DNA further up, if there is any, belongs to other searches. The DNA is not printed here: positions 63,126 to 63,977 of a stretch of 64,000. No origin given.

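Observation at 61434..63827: Small GTPase / tandem KaiC-like ATPase / CheY-receiver operon: candidate undescribed signalling module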

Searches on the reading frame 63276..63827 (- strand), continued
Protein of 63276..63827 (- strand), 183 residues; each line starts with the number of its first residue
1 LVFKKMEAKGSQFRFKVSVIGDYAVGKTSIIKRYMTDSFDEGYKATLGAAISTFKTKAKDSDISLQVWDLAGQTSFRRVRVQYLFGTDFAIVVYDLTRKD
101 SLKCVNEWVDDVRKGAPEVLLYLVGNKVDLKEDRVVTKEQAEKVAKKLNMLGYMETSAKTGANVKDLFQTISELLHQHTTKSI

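Call 55: find_encoding_contigs(protein=P0080, flank=8000, max_places=2)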
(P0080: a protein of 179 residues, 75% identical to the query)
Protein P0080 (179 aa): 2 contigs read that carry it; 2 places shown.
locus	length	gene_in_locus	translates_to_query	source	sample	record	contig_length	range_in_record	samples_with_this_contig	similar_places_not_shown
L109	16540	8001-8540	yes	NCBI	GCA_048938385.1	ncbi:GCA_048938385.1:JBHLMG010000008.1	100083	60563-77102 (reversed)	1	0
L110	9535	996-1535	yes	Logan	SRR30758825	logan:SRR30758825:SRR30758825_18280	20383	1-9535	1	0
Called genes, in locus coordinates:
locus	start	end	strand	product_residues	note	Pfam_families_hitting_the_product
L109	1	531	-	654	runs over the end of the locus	PF16177:ACAS_N, PF00501:AMP-binding, PF13193:AMP-binding_C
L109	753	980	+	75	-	-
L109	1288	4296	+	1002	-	PF00989:PAS, PF08448:PAS_4, PF13426:PAS_9, PF08447:PAS_3, PF08448:PAS_4, PF00989:PAS, PF13426:PAS_9, PF08447:PAS_3, +18 more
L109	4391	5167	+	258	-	PF09721:Exosortase_EpsH (weak)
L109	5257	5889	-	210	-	PF06745:ATPase, PF24336:DUF7504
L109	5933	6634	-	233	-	PF06745:ATPase, PF13481:AAA_25, PF23442:DUF7125 (faint), PF07088:GvpD_P-loop (faint), PF24336:DUF7504 (faint)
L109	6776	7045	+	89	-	-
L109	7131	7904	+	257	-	PF13481:AAA_25 (weak), PF06745:ATPase, PF23442:DUF7125 (faint)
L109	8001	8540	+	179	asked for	PF00025:Arf, PF00009:GTP_EFTU (weak), PF00071:Ras, PF04670:Gtr1_RagA (weak), PF08477:Roc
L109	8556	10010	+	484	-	PF07088:GvpD_P-loop, PF13401:AAA_22 (faint), PF06745:ATPase (weak), PF20440:GvpD_bR2 (weak)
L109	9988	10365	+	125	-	PF00072:Response_reg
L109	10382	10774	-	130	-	PF01592:NifU_N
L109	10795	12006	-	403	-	PF00266:Aminotran_5, PF01212:Beta_elim_lyase, PF01041:DegT_DnrJ_EryC1 (weak)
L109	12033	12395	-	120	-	PF02635:DsrE, PF13686:DrsE_2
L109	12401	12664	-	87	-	PF01206:TusA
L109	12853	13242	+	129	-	-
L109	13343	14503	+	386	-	PF02771:Acyl-CoA_dh_N, PF02770:Acyl-CoA_dh_M, PF00441:Acyl-CoA_dh_1, PF08028:Acyl-CoA_dh_2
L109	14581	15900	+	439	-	PF12832:MFS_1_like (faint), PF07690:MFS_1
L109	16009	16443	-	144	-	-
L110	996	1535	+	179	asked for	PF00025:Arf, PF00009:GTP_EFTU (weak), PF00071:Ras, PF04670:Gtr1_RagA (weak), PF08477:Roc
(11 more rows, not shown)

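Call 56: search_protein_families(library=pfam, proteins=[L109:1288-4293:+, L109:7131-7901:+, L109:5260-5889:-, L109:6776-7042:+], max_evalue=0.001)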
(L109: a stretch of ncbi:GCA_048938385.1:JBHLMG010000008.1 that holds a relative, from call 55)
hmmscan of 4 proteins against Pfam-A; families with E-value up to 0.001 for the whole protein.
L109:1288-4293:+ (1002 aa): 11 families
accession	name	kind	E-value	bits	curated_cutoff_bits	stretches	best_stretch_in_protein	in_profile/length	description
PF13426.13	PAS_9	-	2.7e-81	268.9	27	6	32-131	4-103/103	PAS domain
PF00989.32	PAS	-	9.5e-75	248.3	22.6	5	522-634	1-113/113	PAS fold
PF08448.16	PAS_4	-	1.2e-73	244.8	23.1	6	528-637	1-108/110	PAS fold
PF08447.18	PAS_3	-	2.1e-52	175.8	25.6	4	545-630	2-88/89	PAS fold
PF13188.13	PAS_8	-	1.1e-39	133.5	21.8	4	650-706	2-56/65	PAS domain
PF02518.31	HATPase_c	-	1.6e-22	80.4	26.4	1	890-1000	5-109/111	Histidine kinase-, DNA gyrase B-, and HSP90-like ATPase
PF24820.1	Diguanyl_cycl_sensor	-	7.7e-22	77.7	28.1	1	655-746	2-98/109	Diguanylate cyclase-like sensor domain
PF12860.13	PAS_7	-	4.7e-09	36.8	27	0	659-709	5-55/115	PAS fold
PF13596.12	PAS_10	-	9e-09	36.4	22.1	1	156-259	4-106/106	PAS domain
PF14598.12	PAS_11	-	1e-06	29.1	25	0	538-625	8-94/109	PAS domain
PF14501.12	HATPase_c_5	-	0.0003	21.1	22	1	891-983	6-91/102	GHKL domain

L109:7131-7901:+ (257 aa): 4 families
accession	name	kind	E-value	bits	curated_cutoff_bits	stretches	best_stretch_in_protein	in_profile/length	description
PF06745.19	ATPase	-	8.2e-66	222.1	26.6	1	17-251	2-227/231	KaiC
PF13481.12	AAA_25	-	2.9e-06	27.5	27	1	12-113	11-124/195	AAA domain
PF03796.21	DnaB_C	-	0.00012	22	27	0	18-155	4-141/255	DnaB-like helicase C terminal domain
PF09848.15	SLFN-g3_helicase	-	0.00096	19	24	0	35-60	2-28/354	Schlafen group 3, DNA/RNA helicase domain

L109:5260-5889:- (210 aa): 2 families
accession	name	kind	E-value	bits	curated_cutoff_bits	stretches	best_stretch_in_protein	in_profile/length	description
PF06745.19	ATPase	-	7.1e-21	75.1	26.6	1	1-200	16-217/231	KaiC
PF24336.1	DUF7504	-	1e-10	42.8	27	1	4-169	1-178/179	Family of unknown function (DUF7504)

L109:6776-7042:+ (89 aa): 0 families

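Call 67: search_protein_families(library=padloc, proteins=[window:63279-63812:-], max_evalue=0.001)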
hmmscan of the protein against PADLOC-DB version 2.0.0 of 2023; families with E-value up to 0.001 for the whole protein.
window:63279-63812:- (178 aa): 1 family
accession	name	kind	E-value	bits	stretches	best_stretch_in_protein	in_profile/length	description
PDLC03839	LeoA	-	1e-06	26.1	1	9-64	57-109/559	-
